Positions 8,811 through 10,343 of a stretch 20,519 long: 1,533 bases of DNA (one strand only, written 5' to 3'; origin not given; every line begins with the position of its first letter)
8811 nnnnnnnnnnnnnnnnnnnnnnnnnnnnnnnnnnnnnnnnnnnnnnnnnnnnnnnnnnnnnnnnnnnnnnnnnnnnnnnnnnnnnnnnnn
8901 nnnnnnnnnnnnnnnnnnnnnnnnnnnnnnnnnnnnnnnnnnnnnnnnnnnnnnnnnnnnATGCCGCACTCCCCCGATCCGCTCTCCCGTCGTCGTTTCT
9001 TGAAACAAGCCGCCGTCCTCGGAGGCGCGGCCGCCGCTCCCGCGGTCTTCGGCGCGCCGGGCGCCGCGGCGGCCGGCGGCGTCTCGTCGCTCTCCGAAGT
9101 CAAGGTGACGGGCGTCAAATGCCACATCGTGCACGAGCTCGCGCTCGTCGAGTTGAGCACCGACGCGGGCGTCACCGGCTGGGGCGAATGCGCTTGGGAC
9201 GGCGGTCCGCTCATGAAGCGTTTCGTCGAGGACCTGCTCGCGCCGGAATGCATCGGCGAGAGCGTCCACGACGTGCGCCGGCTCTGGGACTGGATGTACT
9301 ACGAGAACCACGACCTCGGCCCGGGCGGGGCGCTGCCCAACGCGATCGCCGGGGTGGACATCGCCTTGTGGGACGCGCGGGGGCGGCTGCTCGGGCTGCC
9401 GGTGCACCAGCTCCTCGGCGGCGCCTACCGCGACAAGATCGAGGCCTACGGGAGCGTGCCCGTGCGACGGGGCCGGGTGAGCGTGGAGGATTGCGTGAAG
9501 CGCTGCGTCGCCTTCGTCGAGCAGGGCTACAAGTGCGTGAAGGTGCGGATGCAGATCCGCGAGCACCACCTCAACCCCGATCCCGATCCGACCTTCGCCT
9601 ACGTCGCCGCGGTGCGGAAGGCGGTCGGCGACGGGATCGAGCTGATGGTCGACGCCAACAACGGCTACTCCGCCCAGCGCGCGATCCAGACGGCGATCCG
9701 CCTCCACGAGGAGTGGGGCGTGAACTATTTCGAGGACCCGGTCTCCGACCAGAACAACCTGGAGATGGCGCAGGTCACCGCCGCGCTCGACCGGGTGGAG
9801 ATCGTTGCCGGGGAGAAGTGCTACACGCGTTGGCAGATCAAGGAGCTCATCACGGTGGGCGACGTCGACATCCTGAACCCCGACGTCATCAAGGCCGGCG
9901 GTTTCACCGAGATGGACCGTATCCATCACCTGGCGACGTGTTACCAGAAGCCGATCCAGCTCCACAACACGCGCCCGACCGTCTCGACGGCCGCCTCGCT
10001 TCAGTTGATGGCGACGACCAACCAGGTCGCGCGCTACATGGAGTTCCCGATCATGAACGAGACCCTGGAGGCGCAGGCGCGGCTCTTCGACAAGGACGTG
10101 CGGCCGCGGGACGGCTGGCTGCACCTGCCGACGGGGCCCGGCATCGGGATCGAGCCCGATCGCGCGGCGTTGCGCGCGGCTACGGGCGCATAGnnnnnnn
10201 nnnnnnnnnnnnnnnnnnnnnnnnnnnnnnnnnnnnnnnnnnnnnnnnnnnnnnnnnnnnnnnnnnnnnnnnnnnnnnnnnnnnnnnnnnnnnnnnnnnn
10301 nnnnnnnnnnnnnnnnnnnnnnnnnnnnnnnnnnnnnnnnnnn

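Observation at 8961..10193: Enolase-superfamily (MR/MLE) enzyme carrying a canonical Tat signal peptide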

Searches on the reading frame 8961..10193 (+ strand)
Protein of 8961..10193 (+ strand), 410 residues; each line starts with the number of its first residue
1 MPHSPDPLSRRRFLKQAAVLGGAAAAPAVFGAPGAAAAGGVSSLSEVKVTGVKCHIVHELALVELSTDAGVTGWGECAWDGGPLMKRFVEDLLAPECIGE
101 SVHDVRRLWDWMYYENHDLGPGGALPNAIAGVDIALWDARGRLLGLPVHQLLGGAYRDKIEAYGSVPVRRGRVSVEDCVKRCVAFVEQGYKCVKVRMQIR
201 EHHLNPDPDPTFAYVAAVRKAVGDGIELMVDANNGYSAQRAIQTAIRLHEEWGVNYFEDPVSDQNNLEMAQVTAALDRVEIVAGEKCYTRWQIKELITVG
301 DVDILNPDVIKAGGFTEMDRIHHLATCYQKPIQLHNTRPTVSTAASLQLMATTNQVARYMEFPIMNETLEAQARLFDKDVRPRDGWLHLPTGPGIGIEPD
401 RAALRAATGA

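Call 3: search_protein_families(library=pfam, proteins=[window:8961-10193:+], max_evalue=0.01)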
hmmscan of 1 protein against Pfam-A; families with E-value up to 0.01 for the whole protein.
window:8961-10193:+ (410 aa): 3 families
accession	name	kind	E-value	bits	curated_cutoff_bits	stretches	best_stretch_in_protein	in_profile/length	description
PF13378.12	MR_MLE_C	-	9.5e-55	186.1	29.4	1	179-402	3-218/219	Enolase C-terminal domain-like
PF02746.21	MR_MLE_N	-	2.7e-17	63.5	22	1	58-153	26-117/117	Mandelate racemase / muconate lactonizing enzyme, N-terminal domain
PF10518.14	TAT_signal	-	0.0055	17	22.7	1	8-27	2-21/21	TAT (twin-arginine translocation) pathway signal sequence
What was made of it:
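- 8961..10193 (+): Full ORF of the Tat-signal MR/MLE (enolase-superfamily) protein, 410 aa. Pfam MR_MLE_N plus MR_MLE_C (call 3).
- On Enolase superfamily, MR/MLE families (Pfam PF02746 + PF13378): MR_MLE_N 63.5 bits and MR_MLE_C 186 bits, both above cut-off (call 3).
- Checked: Pfam finds MR_MLE_N (63.5 bits) and MR_MLE_C (186 bits) (call 3).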

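Call 4: search_protein_families(library=ncbifam, proteins=[window:8961-10193:+], max_evalue=0.01)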
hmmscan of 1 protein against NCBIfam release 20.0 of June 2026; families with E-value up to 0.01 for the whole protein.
window:8961-10193:+ (410 aa): 16 families
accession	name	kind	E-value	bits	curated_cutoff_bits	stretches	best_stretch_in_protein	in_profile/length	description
NF010624.0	PRK14017.1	equivalog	3.4e-56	191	311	1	48-406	2-359/382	galactonate dehydratase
NF040866.1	AraD_Arch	equivalog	4.1e-46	157.7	650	1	51-398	26-360/372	arabinonate dehydratase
NF040790.2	glucon_galact_dh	equivalog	7e-41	140.3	750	1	61-402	26-364/390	bifunctional D-gluconate/D-galactonate dehydratase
NF043051.1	ManoateDhtManD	equivalog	4.1e-39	134.5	550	2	61-199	18-152/403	D-mannonate dehydratase ManD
NF047820.1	TalGalacDh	equivalog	7.8e-39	133.6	500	1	44-400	20-357/371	L-talarate/galactarate dehydratase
NF011654.0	PRK15072.1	subfamily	5.4e-37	127.6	430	2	61-199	18-152/404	D-galactonate dehydratase family protein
TIGR02534.1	mucon_cyclo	subfamily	2.6e-31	109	334.95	1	58-404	27-362/368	muconate/chloromuconate family cycloisomerase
NF011968.0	PRK15440.1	equivalog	5.6e-31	107.8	393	1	62-401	61-385/395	L-rhamnonate dehydratase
NF043002.1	HProlDhtase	equivalog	1.8e-18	66.5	500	1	58-404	31-359/366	cis-3-hydroxy-L-proline dehydratase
NF041118.1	A_G_epim_Thtga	equivalog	1.7e-16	60.3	500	1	63-313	34-269/341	L-Ala-D/L-Glu epimerase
TIGR01928.1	menC_lowGC_arch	equivalog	8.8e-13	48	200.65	1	58-326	21-272/325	o-succinylbenzoate synthase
NF042940.1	racemase_DgcA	equivalog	9.2e-12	44.8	400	1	121-323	80-257/323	N-acetyl-D-Glu racemase DgcA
NF002782.0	PRK02901.1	equivalog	1.4e-10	40.7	288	1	179-385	93-286/328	o-succinylbenzoate synthase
TIGR01927.1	menC_gam_Gplu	equivalog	1.5e-05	24.4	130.55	1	187-323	122-248/307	o-succinylbenzoate synthase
TIGR03247.1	glucar-dehydr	equivalog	0.00063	18.6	828.7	0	217-407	218-405/441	glucarate dehydratase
TIGR01409.1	TAT_signal_seq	domain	0.0091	16.3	16.7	0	8-32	1-23/29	twin-arginine translocation signal domain-containing protein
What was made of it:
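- On Galactonate dehydratase DgoD and other named acid-sugar dehydratases (NCBIfam equivalogs): DgoD 191 against 311; AraD 158 against 650; ManD 134 against 550; TalrD/GalrD 134 against 500; RhamD 108 against 393 (call 4).
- On Tat (twin-arginine) signal peptides: TIGR01409 gives 16.3 against 16.7 (E 0.009) (calls 3, 4).
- Closest known: 3,6-anhydro-D-galactonate cycloisomerase DauB, Zobellia galactanivorans. Same: The best NCBIfam match is DgoD (191 bits; call 4).
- Checked: Dedicated HMMs are only borderline: Pfam TAT_signal 17.0 bits against a cut-off of 22.7, and TIGR01409 16.3 against 16.7 (calls 3, 4).
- All NCBIfam equivalogs score far below cut-off (best is DgoD, 191 against 311; call 4), and the catalytic Lys of the KxK motif is an Arg. 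The Tat HMM scores are sub-threshold (calls 3, 4).
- Tried and rejected: I rejected it because the family has the MR-type His-Asp dyad rather than the MLE-type Lys pair, and it scores only 60 bits against a cut-off of 500 on that model (call 4).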

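Call 9: find_homologous_proteins(query=window:8961-10193:+, max_evalue=1e-10)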
Query window:8961-10193:+ (410 aa): 355 proteins with E <= 1e-10 among 8000 candidates; the best 120 are listed.
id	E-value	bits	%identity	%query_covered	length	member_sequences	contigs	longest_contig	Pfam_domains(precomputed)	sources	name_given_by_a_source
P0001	7.3e-281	949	100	100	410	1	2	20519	PF13378.13,PF02746.22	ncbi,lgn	-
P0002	1.3e-221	754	80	97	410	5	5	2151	PF13378.13,PF02746.22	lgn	-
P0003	1.5e-219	747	79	98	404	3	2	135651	PF13378.13,PF02746.22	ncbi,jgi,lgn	jgi:L-alanine-DL-glutamate epimerase-like enolase superfamily enzyme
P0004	5.6e-219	745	77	97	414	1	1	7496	PF13378.13,PF02746.22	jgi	jgi:L-alanine-DL-glutamate epimerase-like enolase superfamily enzyme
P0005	1.8e-216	737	77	99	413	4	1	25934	PF13378.13,PF02746.22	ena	-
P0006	8.0e-216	735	81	89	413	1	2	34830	PF13378.13,PF02746.22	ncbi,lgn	-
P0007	1.4e-215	734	77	99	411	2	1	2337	PF13378.13,PF02746.22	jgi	jgi:L-alanine-DL-glutamate epimerase-like enolase superfamily enzyme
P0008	1.7e-215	734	81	89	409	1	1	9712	PF13378.13,PF02746.22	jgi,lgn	jgi:L-alanine-DL-glutamate epimerase-like enolase superfamily enzyme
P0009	3.3e-214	730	76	97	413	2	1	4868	PF13378.13,PF02746.22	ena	-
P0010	8.4e-214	728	76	97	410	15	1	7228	PF13378.13,PF02746.22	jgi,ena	jgi:L-alanine-DL-glutamate epimerase-like enolase superfamily enzyme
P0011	4.2e-213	726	75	98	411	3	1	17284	PF13378.13,PF02746.22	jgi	jgi:L-alanine-DL-glutamate epimerase-like enolase superfamily enzyme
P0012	1.7e-209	714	74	98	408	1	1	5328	PF13378.13,PF02746.22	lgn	-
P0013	1.1e-207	708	72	98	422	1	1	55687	PF13378.13,PF02746.22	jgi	jgi:L-alanine-DL-glutamate epimerase-like enolase superfamily enzyme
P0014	4.8e-207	706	72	99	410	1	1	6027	PF13378.13,PF02746.22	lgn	-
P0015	5.9e-207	706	72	100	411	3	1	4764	PF13378.13,PF02746.22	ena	-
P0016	7.7e-201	686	72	98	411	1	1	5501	PF13378.13,PF02746.22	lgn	-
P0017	4.3e-200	683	71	99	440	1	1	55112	PF13378.13,PF02746.22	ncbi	-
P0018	2.8e-197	674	74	89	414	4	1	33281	PF13378.13,PF02746.22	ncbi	-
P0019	1.2e-181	622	69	97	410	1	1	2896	PF13378.13,PF02746.22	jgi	jgi:L-alanine-DL-glutamate epimerase-like enolase superfamily enzyme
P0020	5.7e-178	610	66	97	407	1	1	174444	PF13378.13,PF02746.22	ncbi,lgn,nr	ncbi:MAG: mandelate racemase/muconate lactonizing enzyme family protein [Opitutaceae bacterium]|nr:m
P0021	3.7e-177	608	66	96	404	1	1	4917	PF13378.13,PF02746.22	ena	-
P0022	8.6e-177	606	66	97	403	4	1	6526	PF13378.13,PF02746.22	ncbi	-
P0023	8.7e-177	606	69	94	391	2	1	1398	PF13378.13,PF02746.22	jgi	jgi:L-alanine-DL-glutamate epimerase-like enolase superfamily enzyme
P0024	6.9e-176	603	65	99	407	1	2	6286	PF13378.13,PF02746.22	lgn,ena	-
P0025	3.1e-175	601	67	91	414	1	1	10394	PF13378.13,PF02746.22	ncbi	-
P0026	3.2e-175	601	64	98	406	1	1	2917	PF13378.13,PF02746.22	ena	-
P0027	1.5e-174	599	64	96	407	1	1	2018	PF13378.13,PF02746.22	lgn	-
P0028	4.0e-174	598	67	89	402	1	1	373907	PF13378.13,PF02746.22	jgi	jgi:L-alanine-DL-glutamate epimerase-like enolase superfamily enzyme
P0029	1.6e-173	596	67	88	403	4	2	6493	PF13378.13,PF02746.22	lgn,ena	-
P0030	2.5e-173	595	64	97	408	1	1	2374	PF13378.13,PF02746.22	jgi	jgi:L-alanine-DL-glutamate epimerase-like enolase superfamily enzyme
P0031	6.1e-173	594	66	89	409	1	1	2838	PF13378.13,PF02746.22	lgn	-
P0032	2.7e-172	592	64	97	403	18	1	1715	PF13378.13,PF02746.22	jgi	jgi:L-alanine-DL-glutamate epimerase-like enolase superfamily enzyme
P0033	3.9e-172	591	65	97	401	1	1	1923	PF13378.13,PF02746.22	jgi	-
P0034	8.0e-172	590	64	97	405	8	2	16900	PF13378.13,PF02746.22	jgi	jgi:L-alanine-DL-glutamate epimerase-like enolase superfamily enzyme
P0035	1.0e-171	590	66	87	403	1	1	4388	PF13378.13,PF02746.22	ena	-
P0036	2.0e-170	585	66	97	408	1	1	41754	PF13378.13,PF02746.22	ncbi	-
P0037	7.5e-170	584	64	98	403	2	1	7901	PF13378.13,PF02746.22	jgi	jgi:L-alanine-DL-glutamate epimerase-like enolase superfamily enzyme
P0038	1.1e-169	583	64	99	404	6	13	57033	PF13378.13,PF02746.22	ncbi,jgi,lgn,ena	jgi:L-alanine-DL-glutamate epimerase-like enolase superfamily enzyme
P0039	1.6e-168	579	65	96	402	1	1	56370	PF13378.13,PF02746.22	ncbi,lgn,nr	ncbi:MAG: mandelate racemase/muconate lactonizing enzyme family protein [Opitutaceae bacterium]|nr:m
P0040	1.7e-168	579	64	96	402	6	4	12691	PF13378.13,PF02746.22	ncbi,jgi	jgi:L-alanine-DL-glutamate epimerase-like enolase superfamily enzyme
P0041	4.3e-168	578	64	95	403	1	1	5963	PF13378.13,PF02746.22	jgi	jgi:L-alanine-DL-glutamate epimerase-like enolase superfamily enzyme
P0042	7.3e-167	574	62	99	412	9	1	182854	PF13378.13,PF02746.22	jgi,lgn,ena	-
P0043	1.2e-166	573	63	96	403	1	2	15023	PF13378.13,PF02746.22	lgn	-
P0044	1.5e-165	569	66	89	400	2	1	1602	PF13378.13,PF02746.22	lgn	-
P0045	1.6e-165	569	67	87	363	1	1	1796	PF13378.13,PF02746.22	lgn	-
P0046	7.5e-164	564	80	72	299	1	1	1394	PF13378.13,PF02746.22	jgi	jgi:L-alanine-DL-glutamate epimerase-like enolase superfamily enzyme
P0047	2.7e-136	473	69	72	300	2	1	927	PF13378.13,PF02746.22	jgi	jgi:L-alanine-DL-glutamate epimerase-like enolase superfamily enzyme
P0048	2.7e-136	473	53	98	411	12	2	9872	PF13378.13,PF02746.22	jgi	jgi:L-alanine-DL-glutamate epimerase-like enolase superfamily enzyme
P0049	2.8e-133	463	54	86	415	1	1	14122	PF13378.13,PF02746.22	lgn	-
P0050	3.3e-129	450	52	99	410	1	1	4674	PF13378.13,PF02746.22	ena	-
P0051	8.7e-129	448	51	99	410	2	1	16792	PF13378.13,PF02746.22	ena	-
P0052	8.6e-128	445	54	86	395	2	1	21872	PF13378.13,PF02746.22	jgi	jgi:L-alanine-DL-glutamate epimerase-like enolase superfamily enzyme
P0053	1.2e-127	444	54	86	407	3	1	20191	PF13378.13,PF02746.22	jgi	jgi:L-alanine-DL-glutamate epimerase-like enolase superfamily enzyme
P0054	1.2e-125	438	55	89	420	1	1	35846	PF13378.13,PF02746.22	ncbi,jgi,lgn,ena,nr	ncbi:MAG TPA: mandelate racemase/muconate lactonizing enzyme family protein [Thermoanaerobaculaceae 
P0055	1.9e-124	434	51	97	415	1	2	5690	PF13378.13,PF02746.22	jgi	jgi:L-alanine-DL-glutamate epimerase-like enolase superfamily enzyme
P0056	5.2e-124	433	53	88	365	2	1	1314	PF13378.13,PF02746.22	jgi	jgi:L-alanine-DL-glutamate epimerase-like enolase superfamily enzyme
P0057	3.0e-123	430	53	86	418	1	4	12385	PF13378.13,PF02746.22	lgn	-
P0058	2.0e-122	427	50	98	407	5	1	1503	PF13378.13,PF02746.22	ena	-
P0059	2.4e-122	427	50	98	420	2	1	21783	PF13378.13,PF02746.22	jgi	jgi:L-alanine-DL-glutamate epimerase-like enolase superfamily enzyme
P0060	8.1e-120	419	48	98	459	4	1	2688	PF13378.13,PF02746.22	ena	-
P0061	5.1e-119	416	51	98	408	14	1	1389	PF13378.13,PF02746.22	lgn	-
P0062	4.0e-114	400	47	97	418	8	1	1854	PF13378.13,PF02746.22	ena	-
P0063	1.8e-113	398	51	89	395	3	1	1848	PF13378.13,PF02746.22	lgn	-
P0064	5.4e-113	396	48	93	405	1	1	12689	PF13378.13,PF02746.22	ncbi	-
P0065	2.3e-112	394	50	91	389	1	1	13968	PF13378.13,PF02746.22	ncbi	-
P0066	4.3e-112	393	47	98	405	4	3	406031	PF13378.13,PF02746.22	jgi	-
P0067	1.3e-111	392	54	85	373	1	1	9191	PF13378.13,PF02746.22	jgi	jgi:L-alanine-DL-glutamate epimerase-like enolase superfamily enzyme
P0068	4.1e-111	390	49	92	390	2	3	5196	PF13378.13,PF02746.22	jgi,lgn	jgi:L-alanine-DL-glutamate epimerase-like enolase superfamily enzyme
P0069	1.2e-110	389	52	89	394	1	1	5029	PF13378.13,PF02746.22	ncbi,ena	-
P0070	2.4e-110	388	47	97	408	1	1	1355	PF13378.13,PF02746.22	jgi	jgi:L-alanine-DL-glutamate epimerase-like enolase superfamily enzyme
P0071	3.2e-110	387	48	92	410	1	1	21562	PF13378.13,PF02746.22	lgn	-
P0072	7.4e-110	386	49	91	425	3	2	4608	PF13378.13,PF02746.22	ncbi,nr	ncbi:MAG: mandelate racemase/muconate lactonizing enzyme family protein [Acidobacteriota bacterium]|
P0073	9.4e-110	386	51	88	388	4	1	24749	PF13378.13,PF02746.22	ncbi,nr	ncbi:MAG: mandelate racemase/muconate lactonizing enzyme family protein [Acidobacteriota bacterium]|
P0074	4.3e-109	383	51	88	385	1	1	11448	PF13378.13,PF02746.22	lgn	-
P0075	1.1e-108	382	47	99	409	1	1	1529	PF13378.13,PF02746.22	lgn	-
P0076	1.6e-108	382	47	97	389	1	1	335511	PF13378.13,PF02746.22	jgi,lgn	-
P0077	1.8e-108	381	48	94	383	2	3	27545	PF13378.13,PF02746.22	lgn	-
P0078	1.9e-108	381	49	88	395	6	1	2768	PF13378.13,PF02746.22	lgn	-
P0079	3.0e-108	381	49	99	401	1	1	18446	PF13378.13,PF02746.22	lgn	-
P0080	3.7e-108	380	49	89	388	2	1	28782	PF13378.13,PF02746.22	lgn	-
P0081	6.2e-108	380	49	98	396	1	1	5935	PF13378.13,PF02746.22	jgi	jgi:L-alanine-DL-glutamate epimerase-like enolase superfamily enzyme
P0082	6.6e-108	380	50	89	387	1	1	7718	PF13378.13,PF02746.22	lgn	-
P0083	1.0e-107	379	51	89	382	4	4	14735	PF13378.13,PF02746.22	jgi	jgi:L-alanine-DL-glutamate epimerase-like enolase superfamily enzyme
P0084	1.5e-107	378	49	88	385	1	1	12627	PF13378.13,PF02746.22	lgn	-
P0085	1.7e-107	378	50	89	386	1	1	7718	PF13378.13,PF02746.22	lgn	-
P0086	2.6e-107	378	46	96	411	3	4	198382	PF13378.13,PF02746.22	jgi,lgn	jgi:L-alanine-DL-glutamate epimerase-like enolase superfamily enzyme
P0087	3.9e-107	377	48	92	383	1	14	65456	PF13378.13,PF02746.22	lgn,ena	-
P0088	1.5e-106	375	48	94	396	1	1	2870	PF13378.13,PF02746.22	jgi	jgi:L-alanine-DL-glutamate epimerase-like enolase superfamily enzyme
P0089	2.3e-106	374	48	89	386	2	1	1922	PF13378.13,PF02746.22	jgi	jgi:L-alanine-DL-glutamate epimerase-like enolase superfamily enzyme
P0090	3.3e-106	374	50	88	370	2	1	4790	PF13378.13,PF02746.22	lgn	-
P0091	5.0e-106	373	48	89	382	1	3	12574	PF13378.13,PF02746.22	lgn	-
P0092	9.6e-106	372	50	88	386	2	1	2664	PF13378.13,PF02746.22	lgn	-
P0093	1.5e-105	372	49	88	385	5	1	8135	PF13378.13,PF02746.22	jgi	jgi:L-alanine-DL-glutamate epimerase-like enolase superfamily enzyme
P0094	1.7e-105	372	50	85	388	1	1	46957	PF13378.13,PF02746.22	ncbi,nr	ncbi:MAG: mandelate racemase/muconate lactonizing enzyme family protein [Bryobacterales bacterium]|n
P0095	1.7e-105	372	50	88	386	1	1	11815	PF13378.13,PF02746.22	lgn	-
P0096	4.8e-105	370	46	98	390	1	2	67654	PF13378.13,PF02746.22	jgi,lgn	jgi:L-alanine-DL-glutamate epimerase-like enolase superfamily enzyme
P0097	6.4e-105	370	47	91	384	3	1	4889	PF13378.13,PF02746.22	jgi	jgi:L-alanine-DL-glutamate epimerase-like enolase superfamily enzyme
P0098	1.4e-104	369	48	89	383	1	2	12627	PF13378.13,PF02746.22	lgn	-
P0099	1.6e-104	368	49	89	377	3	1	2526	PF13378.13,PF02746.22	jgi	jgi:L-alanine-DL-glutamate epimerase-like enolase superfamily enzyme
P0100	3.8e-104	367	48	88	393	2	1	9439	PF13378.13,PF02746.22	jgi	jgi:L-alanine-DL-glutamate epimerase-like enolase superfamily enzyme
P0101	4.4e-104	367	48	90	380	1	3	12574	PF13378.13,PF02746.22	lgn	-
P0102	1.1e-103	366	47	96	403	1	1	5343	PF13378.13,PF02746.22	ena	-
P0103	1.4e-103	365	46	91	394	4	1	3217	PF13378.13,PF02746.22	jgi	jgi:L-alanine-DL-glutamate epimerase-like enolase superfamily enzyme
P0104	2.3e-103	365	57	72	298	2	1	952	PF13378.13,PF02746.22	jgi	jgi:L-alanine-DL-glutamate epimerase-like enolase superfamily enzyme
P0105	2.6e-103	364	48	88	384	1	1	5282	PF13378.13,PF02746.22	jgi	jgi:L-alanine-DL-glutamate epimerase-like enolase superfamily enzyme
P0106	5.3e-103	363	44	96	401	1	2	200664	PF13378.13,PF02746.22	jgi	-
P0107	6.1e-103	363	45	90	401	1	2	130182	PF13378.13,PF02746.22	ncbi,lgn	-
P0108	1.1e-102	362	47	90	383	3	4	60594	PF13378.13,PF02746.22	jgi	jgi:L-alanine-DL-glutamate epimerase-like enolase superfamily enzyme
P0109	1.2e-102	362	48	88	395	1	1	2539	PF13378.13,PF02746.22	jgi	jgi:L-alanine-DL-glutamate epimerase-like enolase superfamily enzyme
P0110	1.2e-102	362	48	88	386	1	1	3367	PF13378.13,PF02746.22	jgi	jgi:L-alanine-DL-glutamate epimerase-like enolase superfamily enzyme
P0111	1.5e-102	362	45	98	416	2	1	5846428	PF13378.13,PF02746.22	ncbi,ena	-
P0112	2.1e-102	361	45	98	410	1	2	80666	PF13378.13,PF02746.22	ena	-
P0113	2.9e-102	361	50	84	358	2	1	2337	PF13378.13,PF02746.22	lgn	-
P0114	3.4e-102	361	45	97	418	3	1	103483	PF13378.13,PF02746.22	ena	-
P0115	6.5e-102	360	47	92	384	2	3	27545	PF13378.13,PF02746.22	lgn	-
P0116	8.2e-102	359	45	98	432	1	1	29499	PF13378.13,PF02746.22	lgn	-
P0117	1.6e-101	358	48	88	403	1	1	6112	PF13378.13,PF02746.22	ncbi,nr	ncbi:MAG: mandelate racemase/muconate lactonizing enzyme family protein [Gemmatimonadaceae bacterium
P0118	1.8e-101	358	46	95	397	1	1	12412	PF13378.13,PF02746.22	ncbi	-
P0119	2.0e-101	358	46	96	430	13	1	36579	PF13378.13,PF02746.22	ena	-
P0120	3.6e-101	357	45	89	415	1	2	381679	PF13378.13,PF02746.22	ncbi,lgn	-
